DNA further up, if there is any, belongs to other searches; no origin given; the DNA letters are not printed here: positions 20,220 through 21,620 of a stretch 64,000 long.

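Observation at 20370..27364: Candidate small-molecule (alpha-hydroxyketone-like) signalling locus: oxidoreductase + CqsA/LqsA-like alpha-oxoamine synthase + ADC-like protein, followed by 7TM-GAF histidine kinase, stand-alone REC and GAF-HD-GYP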

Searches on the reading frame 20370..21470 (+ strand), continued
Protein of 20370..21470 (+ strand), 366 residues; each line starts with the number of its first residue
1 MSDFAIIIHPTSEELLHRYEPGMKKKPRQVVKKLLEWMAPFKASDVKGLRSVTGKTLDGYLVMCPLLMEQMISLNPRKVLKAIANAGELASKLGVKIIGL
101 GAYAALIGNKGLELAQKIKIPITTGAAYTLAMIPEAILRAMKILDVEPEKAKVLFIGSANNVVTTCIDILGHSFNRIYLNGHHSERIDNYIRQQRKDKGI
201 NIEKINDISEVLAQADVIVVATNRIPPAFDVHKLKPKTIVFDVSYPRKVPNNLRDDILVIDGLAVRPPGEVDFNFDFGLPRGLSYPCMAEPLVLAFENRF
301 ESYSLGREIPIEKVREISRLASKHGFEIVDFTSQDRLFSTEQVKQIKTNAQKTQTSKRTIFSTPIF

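Call 37: find_related_loci(query=A3, collection=genome_contigs, flank=10000)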
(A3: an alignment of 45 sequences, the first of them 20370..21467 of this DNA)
Query A3 (366 aa) in genome_contigs; peptide patterns used: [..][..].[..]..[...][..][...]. (x = any residue, [..] = any of these).
600 stretches matched a pattern (row limit reached: there are more); 598 encode a relative of the query (tblastn E <= 1e-3); the best 80 are kept; 80 distinct loci.
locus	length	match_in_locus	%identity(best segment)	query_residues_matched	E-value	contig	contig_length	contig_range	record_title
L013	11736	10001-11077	49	1-362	8e-126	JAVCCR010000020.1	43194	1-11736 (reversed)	MAG: Candidatus Gygaella obscura isolate MAG_3300035698_1934 Ga0374944_274669, whole genome shotgun sequence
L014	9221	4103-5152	51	1-350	3e-123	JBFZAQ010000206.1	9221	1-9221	MAG: Candidatus Omnitrophota bacterium isolate PPR_0471 k121_3410077, whole genome shotgun sequence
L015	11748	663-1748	44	1-359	3e-96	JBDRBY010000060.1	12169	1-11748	MAG: Candidatus Omnitrophota bacterium isolate MEGAHIT-group-1.154 k141_4077669, whole genome shotgun sequence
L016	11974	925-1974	40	1-347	4e-87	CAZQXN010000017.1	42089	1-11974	MAG TPA_asm: uncultured Planctomycetia bacterium isolate SRP167671_co1_127 genome assembly, contig: NODE_1008_length_420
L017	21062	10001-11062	41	5-362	2e-84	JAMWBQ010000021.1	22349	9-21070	MAG: Candidatus Omnitrophota bacterium isolate DG_1_4.bins.113.Tibet NODE_2118_length_22349_cov_1.406624, whole genome s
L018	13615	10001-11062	38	1-352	1e-84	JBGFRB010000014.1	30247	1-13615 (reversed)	MAG: Bacillota bacterium isolate BA1A108.2019.Bin.1 NODE_854_length_30247_cov_27.337416, whole genome shotgun sequence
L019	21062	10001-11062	38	1-352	1e-83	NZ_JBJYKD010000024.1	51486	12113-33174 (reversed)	Thermoanaerobacterium sp. DL9XJH110 NODE_24_length_51486_cov_222.434613, whole genome shotgun sequence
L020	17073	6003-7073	41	1-355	5e-83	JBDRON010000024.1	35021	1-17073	MAG: Elusimicrobiota bacterium isolate MEGAHIT-group-1.958 k141_12496302, whole genome shotgun sequence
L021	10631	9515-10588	37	1-356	3e-82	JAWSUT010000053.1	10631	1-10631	MAG: Bacillota bacterium isolate B4G8H2-02 NODE_53_length_10631_cov_5.765681, whole genome shotgun sequence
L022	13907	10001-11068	37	1-354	6e-82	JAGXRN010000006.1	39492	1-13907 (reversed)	MAG: Dethiobacter sp. isolate CROMO_A_105 c_000000140933, whole genome shotgun sequence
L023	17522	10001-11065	36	1-353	2e-81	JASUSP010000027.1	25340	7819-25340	MAG: Tepidanaerobacteraceae bacterium isolate DJKA97_NP-J24_bin.14 scaffold_512, whole genome shotgun sequence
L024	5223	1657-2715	38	1-351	9e-81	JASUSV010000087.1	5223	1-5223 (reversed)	MAG: Clostridia bacterium isolate DJKA97_NP-J24_bin.48 scaffold_4619, whole genome shotgun sequence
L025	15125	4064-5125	36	1-352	2e-80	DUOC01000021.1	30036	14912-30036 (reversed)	MAG TPA_asm: Thermoanaerobacterales bacterium isolate AS08sgBPME_136 30505_AS08, whole genome shotgun sequence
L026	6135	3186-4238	40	4-346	1e-80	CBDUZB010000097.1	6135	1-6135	MAG TPA_asm: uncultured bacterium isolate SRR21487743_metabat2_78 genome assembly, contig: ERZ25748485.5640, whole genom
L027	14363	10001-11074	36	1-356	4e-80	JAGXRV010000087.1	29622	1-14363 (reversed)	MAG: Clostridium sp. isolate CROMO_A_128 c_000000932982, whole genome shotgun sequence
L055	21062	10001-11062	39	1-346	2e-76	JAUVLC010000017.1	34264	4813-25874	MAG: Clostridia bacterium isolate CSMAG_496 CSMAG_496_k141_498641_length_34264_cov_26.9665, whole genome shotgun sequenc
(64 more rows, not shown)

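Call 48: search_solved_structures(query=window:20370-21467:+, max_evalue=1e-10, show_alignments=2)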
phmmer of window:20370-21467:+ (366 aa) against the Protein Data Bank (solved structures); distinct sequences matched with E-value up to 1e-10: 4.
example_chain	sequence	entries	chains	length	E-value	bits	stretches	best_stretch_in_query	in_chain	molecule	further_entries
4ppm_A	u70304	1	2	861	3e-31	112.1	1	45-345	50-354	Aminotransferase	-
6jzq_A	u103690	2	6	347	5.6e-17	65.2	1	39-331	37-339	Long-chain acyl-[acyl-carrier-protein] reductase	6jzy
6jzu_A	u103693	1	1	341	9.6e-17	64.4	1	39-328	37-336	Long-chain acyl-[acyl-carrier-protein] reductase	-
6jzz_A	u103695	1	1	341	2.4e-15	59.9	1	39-328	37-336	Long-chain acyl-[acyl-carrier-protein] reductase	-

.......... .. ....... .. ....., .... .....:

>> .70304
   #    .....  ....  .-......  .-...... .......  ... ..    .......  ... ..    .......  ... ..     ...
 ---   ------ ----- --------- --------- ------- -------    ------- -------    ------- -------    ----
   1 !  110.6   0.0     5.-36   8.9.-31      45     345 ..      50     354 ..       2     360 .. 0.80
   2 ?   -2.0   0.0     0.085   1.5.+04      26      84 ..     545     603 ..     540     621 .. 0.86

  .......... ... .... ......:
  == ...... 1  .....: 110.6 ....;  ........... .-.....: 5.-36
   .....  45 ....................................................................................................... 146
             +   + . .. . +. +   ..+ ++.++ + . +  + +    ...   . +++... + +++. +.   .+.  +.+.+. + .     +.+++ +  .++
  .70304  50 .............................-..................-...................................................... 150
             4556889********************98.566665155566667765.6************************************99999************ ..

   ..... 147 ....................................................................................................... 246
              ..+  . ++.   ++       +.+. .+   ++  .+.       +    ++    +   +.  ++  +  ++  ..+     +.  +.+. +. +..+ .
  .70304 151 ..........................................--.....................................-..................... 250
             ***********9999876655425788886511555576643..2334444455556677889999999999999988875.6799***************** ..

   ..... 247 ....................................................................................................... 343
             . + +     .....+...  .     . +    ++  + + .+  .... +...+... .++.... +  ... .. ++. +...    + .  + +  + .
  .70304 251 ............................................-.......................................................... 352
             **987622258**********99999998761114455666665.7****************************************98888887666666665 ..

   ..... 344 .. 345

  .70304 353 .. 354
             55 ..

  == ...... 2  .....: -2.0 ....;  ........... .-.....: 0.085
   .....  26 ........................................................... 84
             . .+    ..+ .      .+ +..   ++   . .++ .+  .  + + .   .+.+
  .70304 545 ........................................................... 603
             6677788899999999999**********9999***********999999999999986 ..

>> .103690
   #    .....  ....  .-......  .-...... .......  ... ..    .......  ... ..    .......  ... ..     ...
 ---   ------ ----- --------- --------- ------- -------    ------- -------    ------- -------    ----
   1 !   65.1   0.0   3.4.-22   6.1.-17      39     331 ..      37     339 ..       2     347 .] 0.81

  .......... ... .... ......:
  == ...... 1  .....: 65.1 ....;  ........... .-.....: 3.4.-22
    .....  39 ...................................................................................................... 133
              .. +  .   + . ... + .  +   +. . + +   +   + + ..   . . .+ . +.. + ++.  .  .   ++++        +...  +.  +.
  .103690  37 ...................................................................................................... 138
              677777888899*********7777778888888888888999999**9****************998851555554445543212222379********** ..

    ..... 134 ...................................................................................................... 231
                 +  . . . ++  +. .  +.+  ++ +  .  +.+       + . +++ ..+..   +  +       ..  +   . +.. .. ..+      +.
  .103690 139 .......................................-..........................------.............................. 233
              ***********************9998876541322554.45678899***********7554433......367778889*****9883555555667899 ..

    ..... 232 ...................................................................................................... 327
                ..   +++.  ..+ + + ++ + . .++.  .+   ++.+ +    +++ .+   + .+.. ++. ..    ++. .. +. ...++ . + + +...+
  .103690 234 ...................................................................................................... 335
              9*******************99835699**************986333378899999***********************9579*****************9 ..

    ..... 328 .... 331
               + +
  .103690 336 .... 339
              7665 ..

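Call 57: search_protein_families(library=pfam, proteins=[L008:10091-11092:+, L008:12326-13099:+, L008:13096-13767:+], max_evalue=0.01)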
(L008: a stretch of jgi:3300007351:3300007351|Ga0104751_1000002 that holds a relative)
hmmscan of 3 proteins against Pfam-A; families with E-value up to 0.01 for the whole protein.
L008:10091-11092:+ (333 aa): 0 families

L008:12326-13099:+ (257 aa): 0 families

L008:13096-13767:+ (223 aa): 3 families
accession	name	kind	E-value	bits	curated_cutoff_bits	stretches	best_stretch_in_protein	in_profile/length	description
PF04140.19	ICMT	-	7.2e-15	55.6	24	1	101-191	3-91/95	Isoprenylcysteine carboxyl methyltransferase (ICMT) family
PF04191.18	PEMT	-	5.3e-11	43.3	25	1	97-192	4-97/105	Phospholipid methyltransferase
PF15111.12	TMEM101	-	0.0068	16.4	27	0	61-125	170-235/252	TMEM101 protein family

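Call 69: search_protein_families(library=ncbifam, proteins=[L008:11100-12323:+], max_evalue=1e-50)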
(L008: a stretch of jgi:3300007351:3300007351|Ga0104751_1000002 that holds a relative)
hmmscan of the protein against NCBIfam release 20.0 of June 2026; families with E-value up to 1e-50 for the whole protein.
L008:11100-12323:+ (407 aa): 10 families
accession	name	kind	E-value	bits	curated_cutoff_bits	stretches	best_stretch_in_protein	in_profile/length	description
TIGR01825.1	gly_Cac_T_rel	subfamily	8.8e-135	449.3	535.4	1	6-404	3-382/385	BioF/Kbl family PLP-dependent acyltransferase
TIGR00858.1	bioF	equivalog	4.3e-133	443.6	426.45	1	29-395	13-362/365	8-amino-7-oxononanoate synthase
NF005394.0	PRK06939.1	equivalog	1.5e-126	422.3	460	1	2-404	7-394/397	glycine C-acetyltransferase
NF047600.1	SerpalmtaseCFB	equivalog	1.7e-117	392.5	640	1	8-404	15-392/395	serine palmitoyltransferase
NF047599.1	SerpalmtaseBetaP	equivalog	2.9e-100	335.7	500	1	28-404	34-393/394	serine palmitoyltransferase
TIGR01822.1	2am3keto_CoA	equivalog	1.9e-98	330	493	1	3-404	4-390/393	glycine C-acetyltransferase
TIGR01821.1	5aminolev_synth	equivalog_domain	8.9e-94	314.6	338.55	1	33-404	40-397/402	5-aminolevulinate synthase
NF047603.1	SerpalmtaseAlphaP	equivalog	3.2e-83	279.6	670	1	27-396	37-388/399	serine palmitoyltransferase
NF005526.0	PRK07179.1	equivalog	2.6e-53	181.1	428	1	37-402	54-397/407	alpha-hydroxyketone-type quorum-sensing autoinducer synthase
NF005697.0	PRK07505.1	subfamily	9.4e-51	172.7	342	0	33-401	44-399/405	hypothetical protein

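Call 92: search_protein_families(library=pfam, proteins=[L055:8059-9366:+, L055:9404-9997:+, L055:11089-13200:+, L055:13460-14779:+, L026:977-2284:+, L026:2613-4265:+, L026:4196-6133:+, L016:2041-4347:+, L020:7085-9121:+], max_evalue=0.0001)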
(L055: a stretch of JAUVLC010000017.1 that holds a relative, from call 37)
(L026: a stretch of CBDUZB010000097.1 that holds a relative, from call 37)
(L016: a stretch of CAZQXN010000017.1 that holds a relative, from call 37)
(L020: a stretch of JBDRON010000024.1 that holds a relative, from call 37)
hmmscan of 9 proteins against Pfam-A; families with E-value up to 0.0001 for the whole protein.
L055:8059-9366:+ (435 aa): 1 family
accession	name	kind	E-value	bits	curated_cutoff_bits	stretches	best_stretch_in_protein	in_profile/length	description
PF03349.22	Toluene_X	-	8.3e-27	94.1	29.7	1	36-397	26-370/421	Outer membrane protein transport protein (OMPP1/FadL/TodX)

L055:9404-9997:+ (197 aa): 2 families
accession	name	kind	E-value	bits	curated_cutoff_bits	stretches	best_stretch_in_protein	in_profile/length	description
PF03364.25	Polyketide_cyc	-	4.2e-17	63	23.4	1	60-180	2-122/126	Polyketide cyclase / dehydrase and lipid transport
PF10604.15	Polyketide_cyc2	-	7.2e-09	36.5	27.4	1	52-191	3-141/142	Polyketide cyclase / dehydrase and lipid transport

L055:11089-13200:+ (703 aa): 4 families
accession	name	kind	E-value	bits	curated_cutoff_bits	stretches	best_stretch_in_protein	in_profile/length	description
PF13487.12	HD_5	-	1.4e-38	132.7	27.2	1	532-690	14-170/170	HD domain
PF01966.28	HD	-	2.3e-19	70.2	22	1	532-659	1-116/116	HD domain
PF16927.11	HisKA_7TM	-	1.9e-10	41.4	28.6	1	9-229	3-222/224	N-terminal 7TM region of histidine kinase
PF01590.32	GAF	-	5.4e-05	24.2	22.4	0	318-478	5-132/133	GAF domain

L055:13460-14779:+ (439 aa): 1 family
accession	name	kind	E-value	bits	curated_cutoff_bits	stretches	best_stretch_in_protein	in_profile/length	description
PF03349.22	Toluene_X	-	5.4e-26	91.5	29.7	1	53-418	31-387/421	Outer membrane protein transport protein (OMPP1/FadL/TodX)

L026:977-2284:+ (435 aa): 1 family
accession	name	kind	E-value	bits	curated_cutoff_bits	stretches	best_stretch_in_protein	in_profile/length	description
PF03349.22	Toluene_X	-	2e-30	106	29.7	1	34-410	24-384/421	Outer membrane protein transport protein (OMPP1/FadL/TodX)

L026:2613-4265:+ (550 aa): 4 families
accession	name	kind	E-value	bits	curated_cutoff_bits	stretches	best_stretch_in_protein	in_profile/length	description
PF03364.25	Polyketide_cyc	-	5e-16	59.5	23.4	1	50-166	2-118/126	Polyketide cyclase / dehydrase and lipid transport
PF01488.26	Shikimate_DH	-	6.8e-12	46.1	24.3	1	331-450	2-125/138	Shikimate / quinate 5-dehydrogenase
PF10604.15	Polyketide_cyc2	-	2.7e-08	34.6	27.4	1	42-182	3-142/142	Polyketide cyclase / dehydrase and lipid transport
PF02882.25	THF_DHG_CYH_C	-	6.9e-06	25.9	27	0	324-439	19-110/160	Tetrahydrofolate dehydrogenase/cyclohydrolase, NAD(P)-binding domain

L026:4196-6133:+ (646 aa): 4 families
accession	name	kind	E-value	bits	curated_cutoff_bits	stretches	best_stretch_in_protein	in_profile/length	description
PF16927.11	HisKA_7TM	-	2.9e-10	40.8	28.6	1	33-251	4-221/224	N-terminal 7TM region of histidine kinase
PF13487.12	HD_5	-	3.8e-10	40.2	27.2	1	556-645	11-102/170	HD domain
PF01966.28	HD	-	4.3e-09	37.1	22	1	555-643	1-80/116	HD domain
PF01590.32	GAF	-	4e-05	24.6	22.4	0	343-502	7-133/133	GAF domain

L016:2041-4347:+ (769 aa): 4 families
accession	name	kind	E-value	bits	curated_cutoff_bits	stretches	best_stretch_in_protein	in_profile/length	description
PF02518.31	HATPase_c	-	7.2e-21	75.2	26.4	1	601-733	1-109/111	Histidine kinase-, DNA gyrase B-, and HSP90-like ATPase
PF16927.11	HisKA_7TM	-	8.3e-14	52.4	28.6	1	11-223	3-222/224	N-terminal 7TM region of histidine kinase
PF13492.12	GAF_3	-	4.9e-10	40.4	27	1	316-458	1-129/129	GAF domain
PF01590.32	GAF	-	2.8e-07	31.6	22.4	1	316-456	1-133/133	GAF domain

L020:7085-9121:+ (679 aa): 3 families
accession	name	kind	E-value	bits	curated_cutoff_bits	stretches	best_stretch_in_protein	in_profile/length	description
PF02518.31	HATPase_c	-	3.2e-28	98.8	26.4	1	570-677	1-108/111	Histidine kinase-, DNA gyrase B-, and HSP90-like ATPase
PF16927.11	HisKA_7TM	-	8.1e-10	39.4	28.6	1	10-222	3-222/224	N-terminal 7TM region of histidine kinase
PF14501.12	HATPase_c_5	-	8.2e-06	26.1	22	1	572-666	3-92/102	GHKL domain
